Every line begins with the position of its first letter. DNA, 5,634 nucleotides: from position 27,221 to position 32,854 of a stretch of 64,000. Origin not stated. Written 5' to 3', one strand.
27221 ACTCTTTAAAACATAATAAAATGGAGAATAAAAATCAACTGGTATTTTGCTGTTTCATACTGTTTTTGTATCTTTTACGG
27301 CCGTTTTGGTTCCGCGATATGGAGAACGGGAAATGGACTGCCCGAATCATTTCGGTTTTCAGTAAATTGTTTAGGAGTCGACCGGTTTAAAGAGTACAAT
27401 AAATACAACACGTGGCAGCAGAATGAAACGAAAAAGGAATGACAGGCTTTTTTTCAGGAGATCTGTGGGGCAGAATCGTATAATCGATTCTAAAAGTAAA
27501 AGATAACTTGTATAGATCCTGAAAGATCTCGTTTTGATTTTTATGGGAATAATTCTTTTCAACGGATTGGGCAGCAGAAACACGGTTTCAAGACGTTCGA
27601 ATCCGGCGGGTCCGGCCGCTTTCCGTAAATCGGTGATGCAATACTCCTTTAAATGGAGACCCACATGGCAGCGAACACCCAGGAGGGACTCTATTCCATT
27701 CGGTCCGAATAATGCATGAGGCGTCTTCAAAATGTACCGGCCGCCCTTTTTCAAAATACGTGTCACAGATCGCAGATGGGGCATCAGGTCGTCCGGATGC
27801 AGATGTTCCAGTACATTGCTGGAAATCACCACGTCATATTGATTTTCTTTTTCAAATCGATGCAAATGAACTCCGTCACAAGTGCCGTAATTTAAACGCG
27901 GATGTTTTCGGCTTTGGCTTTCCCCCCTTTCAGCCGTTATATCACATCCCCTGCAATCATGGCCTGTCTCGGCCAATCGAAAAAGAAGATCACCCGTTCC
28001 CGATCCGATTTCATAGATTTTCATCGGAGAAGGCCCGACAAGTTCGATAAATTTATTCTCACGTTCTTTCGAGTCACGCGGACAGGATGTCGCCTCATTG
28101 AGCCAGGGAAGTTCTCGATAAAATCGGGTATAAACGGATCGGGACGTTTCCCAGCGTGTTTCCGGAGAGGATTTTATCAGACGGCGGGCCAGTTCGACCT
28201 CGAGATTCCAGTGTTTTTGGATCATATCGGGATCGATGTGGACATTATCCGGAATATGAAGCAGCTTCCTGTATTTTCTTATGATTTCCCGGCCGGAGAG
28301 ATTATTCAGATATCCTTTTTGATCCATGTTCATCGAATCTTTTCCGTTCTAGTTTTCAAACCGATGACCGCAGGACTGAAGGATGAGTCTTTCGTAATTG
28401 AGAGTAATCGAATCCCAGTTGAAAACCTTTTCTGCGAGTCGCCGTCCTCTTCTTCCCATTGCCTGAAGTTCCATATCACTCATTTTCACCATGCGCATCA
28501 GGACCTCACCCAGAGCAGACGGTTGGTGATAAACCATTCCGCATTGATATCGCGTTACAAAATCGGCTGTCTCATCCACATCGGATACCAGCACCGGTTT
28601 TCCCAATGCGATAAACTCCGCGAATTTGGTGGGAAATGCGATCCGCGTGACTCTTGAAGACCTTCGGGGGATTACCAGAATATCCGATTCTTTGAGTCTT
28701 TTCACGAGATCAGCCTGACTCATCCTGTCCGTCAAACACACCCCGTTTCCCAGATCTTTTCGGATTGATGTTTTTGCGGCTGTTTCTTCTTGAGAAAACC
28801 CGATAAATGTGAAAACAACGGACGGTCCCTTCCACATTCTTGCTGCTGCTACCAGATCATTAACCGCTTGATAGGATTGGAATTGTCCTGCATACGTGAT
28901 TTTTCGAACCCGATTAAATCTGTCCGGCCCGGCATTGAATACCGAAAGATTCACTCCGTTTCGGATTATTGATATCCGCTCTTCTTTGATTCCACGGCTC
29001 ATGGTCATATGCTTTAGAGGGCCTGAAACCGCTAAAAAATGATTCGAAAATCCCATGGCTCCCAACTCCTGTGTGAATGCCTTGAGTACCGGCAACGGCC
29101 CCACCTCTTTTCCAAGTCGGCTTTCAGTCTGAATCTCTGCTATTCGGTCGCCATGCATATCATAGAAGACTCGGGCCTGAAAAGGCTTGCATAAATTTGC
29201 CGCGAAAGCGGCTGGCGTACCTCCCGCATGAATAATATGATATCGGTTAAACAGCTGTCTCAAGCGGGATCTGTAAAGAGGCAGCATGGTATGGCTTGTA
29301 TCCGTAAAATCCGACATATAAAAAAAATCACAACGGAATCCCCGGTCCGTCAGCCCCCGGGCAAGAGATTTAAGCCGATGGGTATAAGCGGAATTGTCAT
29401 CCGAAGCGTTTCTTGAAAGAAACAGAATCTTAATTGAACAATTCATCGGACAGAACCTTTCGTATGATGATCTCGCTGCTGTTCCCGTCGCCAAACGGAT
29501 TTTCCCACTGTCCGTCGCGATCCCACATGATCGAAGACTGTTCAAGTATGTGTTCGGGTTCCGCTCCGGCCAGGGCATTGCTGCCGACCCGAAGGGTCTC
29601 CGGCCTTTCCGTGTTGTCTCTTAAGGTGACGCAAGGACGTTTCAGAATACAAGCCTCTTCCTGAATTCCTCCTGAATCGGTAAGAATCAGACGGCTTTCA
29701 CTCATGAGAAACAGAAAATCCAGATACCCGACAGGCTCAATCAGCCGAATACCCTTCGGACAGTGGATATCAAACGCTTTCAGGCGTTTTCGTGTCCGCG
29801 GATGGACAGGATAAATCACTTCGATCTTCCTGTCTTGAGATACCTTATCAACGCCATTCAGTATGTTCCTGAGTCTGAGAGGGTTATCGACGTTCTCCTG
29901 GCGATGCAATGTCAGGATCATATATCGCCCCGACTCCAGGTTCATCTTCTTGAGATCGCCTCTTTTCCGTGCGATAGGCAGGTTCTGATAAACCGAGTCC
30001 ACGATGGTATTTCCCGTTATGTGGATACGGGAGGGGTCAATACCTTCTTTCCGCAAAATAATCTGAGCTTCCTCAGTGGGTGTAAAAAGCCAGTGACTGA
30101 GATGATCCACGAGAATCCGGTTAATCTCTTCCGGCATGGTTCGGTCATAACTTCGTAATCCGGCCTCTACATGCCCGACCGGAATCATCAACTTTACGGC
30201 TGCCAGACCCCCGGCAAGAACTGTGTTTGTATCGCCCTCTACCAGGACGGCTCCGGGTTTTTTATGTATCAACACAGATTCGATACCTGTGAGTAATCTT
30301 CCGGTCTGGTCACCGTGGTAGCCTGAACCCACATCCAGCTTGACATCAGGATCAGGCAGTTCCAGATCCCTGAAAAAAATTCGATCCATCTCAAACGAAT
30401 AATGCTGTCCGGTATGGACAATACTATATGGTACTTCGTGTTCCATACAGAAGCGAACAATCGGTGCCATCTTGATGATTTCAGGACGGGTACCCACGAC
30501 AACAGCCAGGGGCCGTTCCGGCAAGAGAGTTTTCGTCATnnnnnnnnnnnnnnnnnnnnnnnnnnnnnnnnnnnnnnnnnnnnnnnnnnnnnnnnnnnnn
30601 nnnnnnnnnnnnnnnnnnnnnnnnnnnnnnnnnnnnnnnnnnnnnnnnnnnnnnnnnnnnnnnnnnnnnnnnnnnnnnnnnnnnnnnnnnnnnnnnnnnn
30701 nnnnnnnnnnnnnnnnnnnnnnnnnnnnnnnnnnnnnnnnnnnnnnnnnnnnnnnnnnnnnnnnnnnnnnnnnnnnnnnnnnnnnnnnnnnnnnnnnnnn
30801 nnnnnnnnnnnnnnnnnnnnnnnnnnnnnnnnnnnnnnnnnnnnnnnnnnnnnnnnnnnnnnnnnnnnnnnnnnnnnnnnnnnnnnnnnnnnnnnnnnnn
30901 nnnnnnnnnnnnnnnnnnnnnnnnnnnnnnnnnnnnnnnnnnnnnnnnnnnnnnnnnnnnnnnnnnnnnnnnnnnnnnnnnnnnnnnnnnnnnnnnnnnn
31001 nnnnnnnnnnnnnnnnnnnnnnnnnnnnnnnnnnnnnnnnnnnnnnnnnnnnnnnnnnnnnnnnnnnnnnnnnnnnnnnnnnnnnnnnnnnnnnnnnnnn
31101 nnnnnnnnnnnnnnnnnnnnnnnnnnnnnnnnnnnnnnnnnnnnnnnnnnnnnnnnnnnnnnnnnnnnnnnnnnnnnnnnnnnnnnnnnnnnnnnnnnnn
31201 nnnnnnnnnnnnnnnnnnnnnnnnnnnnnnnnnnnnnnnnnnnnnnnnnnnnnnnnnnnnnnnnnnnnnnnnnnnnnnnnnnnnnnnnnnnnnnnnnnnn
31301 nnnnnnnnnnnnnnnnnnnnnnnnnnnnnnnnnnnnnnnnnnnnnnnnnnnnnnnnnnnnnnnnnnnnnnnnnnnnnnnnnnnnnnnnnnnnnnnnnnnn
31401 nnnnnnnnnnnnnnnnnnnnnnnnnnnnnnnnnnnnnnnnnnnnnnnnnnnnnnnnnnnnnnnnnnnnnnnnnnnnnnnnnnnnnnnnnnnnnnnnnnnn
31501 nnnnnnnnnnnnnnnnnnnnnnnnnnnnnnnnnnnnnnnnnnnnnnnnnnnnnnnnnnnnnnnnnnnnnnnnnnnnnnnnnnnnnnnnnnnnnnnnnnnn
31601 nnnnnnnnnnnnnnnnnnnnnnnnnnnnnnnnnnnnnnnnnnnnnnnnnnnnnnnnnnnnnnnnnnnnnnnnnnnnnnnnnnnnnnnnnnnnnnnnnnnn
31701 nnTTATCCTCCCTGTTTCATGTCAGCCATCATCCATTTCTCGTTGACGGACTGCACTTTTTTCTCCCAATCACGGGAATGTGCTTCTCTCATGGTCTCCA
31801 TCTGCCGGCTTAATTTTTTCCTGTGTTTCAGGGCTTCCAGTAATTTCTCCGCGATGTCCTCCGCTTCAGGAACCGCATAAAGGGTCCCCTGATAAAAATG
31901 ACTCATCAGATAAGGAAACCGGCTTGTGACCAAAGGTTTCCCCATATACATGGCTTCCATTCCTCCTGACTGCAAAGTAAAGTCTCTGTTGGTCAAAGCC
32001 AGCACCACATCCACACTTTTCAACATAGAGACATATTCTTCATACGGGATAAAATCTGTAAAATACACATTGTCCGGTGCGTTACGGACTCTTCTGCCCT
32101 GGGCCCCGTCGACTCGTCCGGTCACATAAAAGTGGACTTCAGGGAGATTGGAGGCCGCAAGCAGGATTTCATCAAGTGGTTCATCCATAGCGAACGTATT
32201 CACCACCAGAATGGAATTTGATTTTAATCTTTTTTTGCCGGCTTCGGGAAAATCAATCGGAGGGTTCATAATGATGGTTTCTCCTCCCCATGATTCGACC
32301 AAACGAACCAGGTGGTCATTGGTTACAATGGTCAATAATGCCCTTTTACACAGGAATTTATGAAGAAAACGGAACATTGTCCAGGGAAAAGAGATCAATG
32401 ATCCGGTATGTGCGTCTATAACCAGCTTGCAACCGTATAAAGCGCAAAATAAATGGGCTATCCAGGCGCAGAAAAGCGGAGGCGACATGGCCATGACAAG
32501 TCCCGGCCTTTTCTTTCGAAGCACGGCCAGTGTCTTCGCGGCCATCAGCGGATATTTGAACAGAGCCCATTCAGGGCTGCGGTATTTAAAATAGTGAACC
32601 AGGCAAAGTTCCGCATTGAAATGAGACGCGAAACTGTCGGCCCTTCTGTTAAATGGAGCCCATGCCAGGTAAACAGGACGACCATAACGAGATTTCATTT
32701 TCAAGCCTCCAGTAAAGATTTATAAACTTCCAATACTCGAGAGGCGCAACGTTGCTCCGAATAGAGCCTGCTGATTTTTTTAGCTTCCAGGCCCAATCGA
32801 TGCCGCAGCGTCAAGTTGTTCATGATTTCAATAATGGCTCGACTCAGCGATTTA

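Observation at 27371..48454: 21-kb Wzx/Wzy exopolysaccharide operon with an unusually large tailoring cassette (best candidate for an undescribed pathway)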

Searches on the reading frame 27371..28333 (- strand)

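Call 4: search_protein_families(library=pfam, proteins=[window:27371-28333:-], max_evalue=0.01)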
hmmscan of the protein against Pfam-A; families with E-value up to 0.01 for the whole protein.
window:27371-28333:- (320 aa): 7 families
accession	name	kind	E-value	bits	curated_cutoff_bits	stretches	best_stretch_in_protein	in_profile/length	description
PF08241.18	Methyltransf_11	-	5.6e-13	49.8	21.2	1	108-201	2-94/95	Methyltransferase domain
PF08242.18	Methyltransf_12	-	5.9e-13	49.8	30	1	108-199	2-97/98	Methyltransferase domain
PF13649.12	Methyltransf_25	-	1.5e-12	48.5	27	1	106-198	1-97/97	Methyltransferase domain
PF13489.12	Methyltransf_23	-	3.9e-10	40.1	27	1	100-246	20-160/164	Methyltransferase domain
PF13847.12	Methyltransf_31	-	3e-09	37.2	27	1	104-206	5-113/145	Methyltransferase domain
PF02353.26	CMAS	-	9.6e-05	22.3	27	1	104-204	64-166/273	Mycolic acid cyclopropane synthetase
PF05401.17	NodS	-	0.0089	16.3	24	0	105-206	46-148/201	Nodulation protein S (NodS)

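Call 6: search_protein_families(library=ncbifam, proteins=[window:27371-28333:-], max_evalue=0.001)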
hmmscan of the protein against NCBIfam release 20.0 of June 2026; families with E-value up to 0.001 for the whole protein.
window:27371-28333:- (320 aa): 8 families
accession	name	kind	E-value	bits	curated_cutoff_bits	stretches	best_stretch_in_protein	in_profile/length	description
NF043040.1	corrin_prot_MT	hypoth_equivalog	9.5e-12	44.8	180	1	94-202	33-147/216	corrinoid protein-associated methyltransferase CpaM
NF004851.0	PRK06202.1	equivalog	8.7e-08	31.9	243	1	69-190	28-154/237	hypothetical protein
TIGR01983.1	UbiG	equivalog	4.3e-07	29.5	102.95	1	103-204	50-153/228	bifunctional 2-polyprenyl-6-hydroxyphenol methylase/3-demethylubiquinol 3-O-methyltransferase UbiG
NF045667.1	MTase_DVU1556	equivalog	3.7e-05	23.3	155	1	102-202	22-119/213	DVU_1556 family methyltransferase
TIGR02072.1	BioC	equivalog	7.9e-05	22.6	184.95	1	102-204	34-134/244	malonyl-ACP O-methyltransferase BioC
NF001241.0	PRK00216.1-2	equivalog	9.4e-05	22.2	327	1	79-201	28-146/231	demethylmenaquinone methyltransferase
TIGR03587.1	Pse_Me-ase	hypoth_equivalog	0.00053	20.2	112.05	0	153-203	94-140/204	pseudaminic acid biosynthesis-associated methylase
NF041820.1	daptide_MTase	equivalog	0.0007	19.1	175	0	95-205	29-145/243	daptide-type RiPP biosynthesis methyltransferase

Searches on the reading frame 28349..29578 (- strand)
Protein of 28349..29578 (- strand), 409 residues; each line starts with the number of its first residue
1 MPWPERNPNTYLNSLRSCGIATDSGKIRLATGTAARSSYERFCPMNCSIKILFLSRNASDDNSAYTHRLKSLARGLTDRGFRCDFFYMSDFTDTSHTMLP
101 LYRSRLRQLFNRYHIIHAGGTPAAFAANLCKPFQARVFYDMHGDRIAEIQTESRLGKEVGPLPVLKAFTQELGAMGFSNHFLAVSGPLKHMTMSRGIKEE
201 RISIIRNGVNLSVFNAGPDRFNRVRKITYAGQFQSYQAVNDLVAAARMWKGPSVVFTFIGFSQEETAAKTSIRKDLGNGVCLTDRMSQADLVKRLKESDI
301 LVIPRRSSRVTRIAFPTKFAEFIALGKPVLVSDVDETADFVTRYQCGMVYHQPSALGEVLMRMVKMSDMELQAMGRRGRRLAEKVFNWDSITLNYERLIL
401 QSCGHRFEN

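Call 4: search_protein_families(library=pfam, proteins=[window:28349-29578:-], max_evalue=0.01)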
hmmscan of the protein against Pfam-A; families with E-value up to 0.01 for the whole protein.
window:28349-29578:- (409 aa): 5 families
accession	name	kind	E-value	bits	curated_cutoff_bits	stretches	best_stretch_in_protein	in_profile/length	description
PF00534.26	Glycos_transf_1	-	1.3e-13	51.3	26.4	1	225-378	16-169/172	Glycosyl transferases group 1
PF13692.12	Glyco_trans_1_4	-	4e-11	43.8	27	1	226-363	3-139/142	Glycosyl transferases group 1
PF13439.12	Glyco_transf_4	-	4.6e-09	37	28.5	1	95-212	53-169/170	Glycosyltransferase Family 4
PF13579.12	Glyco_trans_4_4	-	5.5e-05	24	29.7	1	96-208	53-158/158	Glycosyl transferase 4-like domain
PF13524.12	Glyco_trans_1_2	-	0.00013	22.3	25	1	279-389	28-136/144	Glycosyl transferase-like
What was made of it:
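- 28349..29446 (-): GT4 glycosyltransferase (start corrected from 29578). Glycos_transf_1 E 1.3e-13 (call 4).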

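Call 6: search_protein_families(library=ncbifam, proteins=[window:28349-29578:-], max_evalue=0.001)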
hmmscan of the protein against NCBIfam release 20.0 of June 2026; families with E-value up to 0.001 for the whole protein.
window:28349-29578:- (409 aa): 9 families
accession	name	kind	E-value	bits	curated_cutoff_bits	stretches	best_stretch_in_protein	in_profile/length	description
TIGR04063.1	stp3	hypoth_equivalog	1.4e-19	70.3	442.05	1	180-397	160-390/397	TIGR04063 family PEP-CTERM/XrtA system glycosyltransferase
TIGR03088.1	stp2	hypoth_equivalog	6.5e-09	35.3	409.05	1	177-398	136-369/374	TIGR03088 family PEP-CTERM/XrtA system glycosyltransferase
NF007396.0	PRK09922.1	equivalog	1.1e-08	34.4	385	1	171-372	129-329/361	lipopolysaccharide 1,6-galactosyltransferase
NF047676.1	TeichurnBiosyTuaH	equivalog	8.6e-07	28.2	550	1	186-391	167-376/384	teichuronic acid biosynthesis protein TuaH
TIGR03449.1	mycothiol_MshA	equivalog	6.6e-06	25.3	462.5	1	194-392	182-393/406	D-inositol-3-phosphate glycosyltransferase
NF038295.1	EPS_HpsP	equivalog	3e-05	23.2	550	1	292-393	282-378/388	hormogonium polysaccharide biosynthesis glycosyltransferase HpsP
NF012028.0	PRK15484.1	subfamily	0.00011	21.4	618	1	274-399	253-375/380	lipopolysaccharide N-acetylglucosaminyltransferase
TIGR02149.1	glgA_Coryne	subfamily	0.00023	20.4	302.4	0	174-392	141-380/391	glycogen synthase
NF047684.1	TeichurnBiosyTuaC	equivalog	0.0005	19.1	550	1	178-352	165-339/391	teichuronic acid biosynthesis protein TuaC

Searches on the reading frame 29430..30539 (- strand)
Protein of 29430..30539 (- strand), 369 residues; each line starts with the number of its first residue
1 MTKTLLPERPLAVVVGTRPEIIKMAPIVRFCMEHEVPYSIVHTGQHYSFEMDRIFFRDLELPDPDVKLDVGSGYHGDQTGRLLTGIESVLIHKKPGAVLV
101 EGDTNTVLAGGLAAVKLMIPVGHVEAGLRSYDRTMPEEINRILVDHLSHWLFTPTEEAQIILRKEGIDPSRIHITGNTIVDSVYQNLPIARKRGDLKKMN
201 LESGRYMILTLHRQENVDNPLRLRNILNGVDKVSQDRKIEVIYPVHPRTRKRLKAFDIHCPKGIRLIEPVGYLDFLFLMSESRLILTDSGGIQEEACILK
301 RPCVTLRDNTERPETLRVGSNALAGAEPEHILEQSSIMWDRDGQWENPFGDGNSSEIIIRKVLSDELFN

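Call 4: search_protein_families(library=pfam, proteins=[window:29430-30539:-], max_evalue=0.01)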
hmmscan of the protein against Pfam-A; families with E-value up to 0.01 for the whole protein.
window:29430-30539:- (369 aa): 1 family
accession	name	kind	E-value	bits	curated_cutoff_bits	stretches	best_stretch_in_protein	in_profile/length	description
PF02350.25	Epimerase_2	-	6.2e-113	377.6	30.6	1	35-361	8-345/347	UDP-N-acetylglucosamine 2-epimerase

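Call 6: search_protein_families(library=ncbifam, proteins=[window:29430-30539:-], max_evalue=0.001)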
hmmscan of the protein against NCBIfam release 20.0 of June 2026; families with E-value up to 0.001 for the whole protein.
window:29430-30539:- (369 aa): 2 families
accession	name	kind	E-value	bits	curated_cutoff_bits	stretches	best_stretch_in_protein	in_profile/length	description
TIGR00236.1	wecB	equivalog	1.5e-123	412.6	210.15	1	11-363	3-363/366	non-hydrolyzing UDP-N-acetylglucosamine 2-epimerase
TIGR03568.1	NeuC_NnaA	equivalog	9.4e-20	70.8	235.9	1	11-360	3-363/365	UDP-N-acetylglucosamine 2-epimerase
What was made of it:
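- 29430..30539 (-): WecB, non-hydrolysing UDP-GlcNAc 2-epimerase. TIGR00236 scores 412.6 bits, above its cutoff of 210 (call 6).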

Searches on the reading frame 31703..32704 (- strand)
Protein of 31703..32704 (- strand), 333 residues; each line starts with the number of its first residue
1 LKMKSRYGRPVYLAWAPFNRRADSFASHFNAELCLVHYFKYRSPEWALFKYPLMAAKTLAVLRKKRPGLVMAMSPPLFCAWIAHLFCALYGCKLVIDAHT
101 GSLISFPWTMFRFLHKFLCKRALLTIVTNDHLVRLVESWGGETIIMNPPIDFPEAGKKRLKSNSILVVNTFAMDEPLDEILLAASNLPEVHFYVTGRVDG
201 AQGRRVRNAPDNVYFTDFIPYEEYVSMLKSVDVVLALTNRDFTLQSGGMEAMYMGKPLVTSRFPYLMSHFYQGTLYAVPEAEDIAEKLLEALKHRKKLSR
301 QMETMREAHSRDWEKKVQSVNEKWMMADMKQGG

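Call 4: search_protein_families(library=pfam, proteins=[window:31703-32704:-], max_evalue=0.01)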
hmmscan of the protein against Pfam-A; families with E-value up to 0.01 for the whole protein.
window:31703-32704:- (333 aa): 4 families
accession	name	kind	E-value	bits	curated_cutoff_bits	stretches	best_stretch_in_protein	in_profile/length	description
PF00534.26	Glycos_transf_1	-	3e-10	40.4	26.4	1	155-303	8-167/172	Glycosyl transferases group 1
PF13692.12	Glyco_trans_1_4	-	1.6e-08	35.4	27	1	184-293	28-141/142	Glycosyl transferases group 1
PF13524.12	Glyco_trans_1_2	-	2.2e-08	34.6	25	1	181-307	6-127/144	Glycosyl transferase-like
PF13579.12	Glyco_trans_4_4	-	6.6e-05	23.7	29.7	1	23-141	29-147/158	Glycosyl transferase 4-like domain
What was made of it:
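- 31703..32704 (-): Divergent GT4-like glycosyltransferase. Glycos_transf_1 E 3e-10 (call 4).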

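Call 6: search_protein_families(library=ncbifam, proteins=[window:31703-32704:-], max_evalue=0.001)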
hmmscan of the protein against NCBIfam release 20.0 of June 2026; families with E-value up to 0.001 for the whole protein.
window:31703-32704:- (333 aa): 0 families
